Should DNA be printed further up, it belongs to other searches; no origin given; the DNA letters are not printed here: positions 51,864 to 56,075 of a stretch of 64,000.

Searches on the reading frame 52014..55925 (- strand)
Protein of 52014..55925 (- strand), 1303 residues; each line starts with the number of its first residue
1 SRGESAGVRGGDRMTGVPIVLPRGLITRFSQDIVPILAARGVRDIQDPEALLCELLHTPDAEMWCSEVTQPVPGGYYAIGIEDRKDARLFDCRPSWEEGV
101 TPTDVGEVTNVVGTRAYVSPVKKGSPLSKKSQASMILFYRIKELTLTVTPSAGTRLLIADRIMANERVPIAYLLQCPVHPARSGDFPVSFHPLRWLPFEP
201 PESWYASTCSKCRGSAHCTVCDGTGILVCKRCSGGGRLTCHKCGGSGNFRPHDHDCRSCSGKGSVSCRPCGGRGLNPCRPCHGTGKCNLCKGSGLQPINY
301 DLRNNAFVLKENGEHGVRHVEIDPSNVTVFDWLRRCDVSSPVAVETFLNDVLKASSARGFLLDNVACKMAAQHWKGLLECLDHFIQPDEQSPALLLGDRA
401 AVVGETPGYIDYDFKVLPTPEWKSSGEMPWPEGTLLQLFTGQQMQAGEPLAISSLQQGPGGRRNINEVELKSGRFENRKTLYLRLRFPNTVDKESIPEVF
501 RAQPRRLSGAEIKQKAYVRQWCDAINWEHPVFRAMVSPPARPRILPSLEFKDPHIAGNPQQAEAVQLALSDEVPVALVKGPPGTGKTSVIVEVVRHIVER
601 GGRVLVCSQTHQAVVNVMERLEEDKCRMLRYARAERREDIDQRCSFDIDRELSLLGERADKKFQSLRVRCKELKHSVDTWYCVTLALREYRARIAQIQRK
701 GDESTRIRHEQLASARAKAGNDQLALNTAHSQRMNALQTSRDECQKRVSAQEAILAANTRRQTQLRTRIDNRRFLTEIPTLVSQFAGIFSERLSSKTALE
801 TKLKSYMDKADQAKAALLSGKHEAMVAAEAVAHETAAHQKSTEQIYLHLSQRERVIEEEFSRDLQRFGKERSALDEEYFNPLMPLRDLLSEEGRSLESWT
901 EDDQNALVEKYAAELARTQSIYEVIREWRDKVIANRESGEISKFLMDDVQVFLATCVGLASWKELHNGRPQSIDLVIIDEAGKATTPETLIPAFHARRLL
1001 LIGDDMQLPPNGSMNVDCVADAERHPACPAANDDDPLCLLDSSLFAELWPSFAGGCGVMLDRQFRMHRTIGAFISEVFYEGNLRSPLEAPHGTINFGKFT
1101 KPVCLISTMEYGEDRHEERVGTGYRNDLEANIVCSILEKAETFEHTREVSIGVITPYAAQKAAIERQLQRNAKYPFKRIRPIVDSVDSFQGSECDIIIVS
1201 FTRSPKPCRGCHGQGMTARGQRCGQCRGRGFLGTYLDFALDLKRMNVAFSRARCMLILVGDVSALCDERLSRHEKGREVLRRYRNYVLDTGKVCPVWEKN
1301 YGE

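Call 107: search_protein_families(library=pfam, proteins=[window:52014-55925:-], max_evalue=0.001)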
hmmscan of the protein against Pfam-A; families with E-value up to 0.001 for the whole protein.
window:52014-55925:- (1303 aa): 9 families
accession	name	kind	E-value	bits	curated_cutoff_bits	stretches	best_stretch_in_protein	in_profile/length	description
PF13087.12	AAA_12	-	5.4e-39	134.2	27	1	1040-1262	1-194/195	AAA domain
PF13086.12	AAA_11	-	5.6e-35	121.8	27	1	558-1010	3-252/257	AAA domain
PF13604.12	AAA_30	-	2.5e-15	57.1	27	1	558-621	3-66/191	AAA domain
PF13245.12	AAA_19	-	6.5e-14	52.7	25.1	1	561-626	1-66/134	AAA domain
PF13191.12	AAA_16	-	3e-05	25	32.6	1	569-626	20-64/167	AAA ATPase domain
PF00270.35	DEAD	-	4.3e-05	23.7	26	0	558-625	1-69/167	DEAD/DEAH box helicase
PF09848.15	SLFN-g3_helicase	-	0.00015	21.6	24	0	575-632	3-61/354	Schlafen group 3, DNA/RNA helicase domain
PF01443.25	Viral_helicase1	-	0.00019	21.7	21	0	577-603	2-22/228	Viral superfamily 1 RNA helicase core domain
PF00580.27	UvrD-helicase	-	0.00058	20.1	23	0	558-980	2-220/271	UvrD/REP helicase N-terminal domain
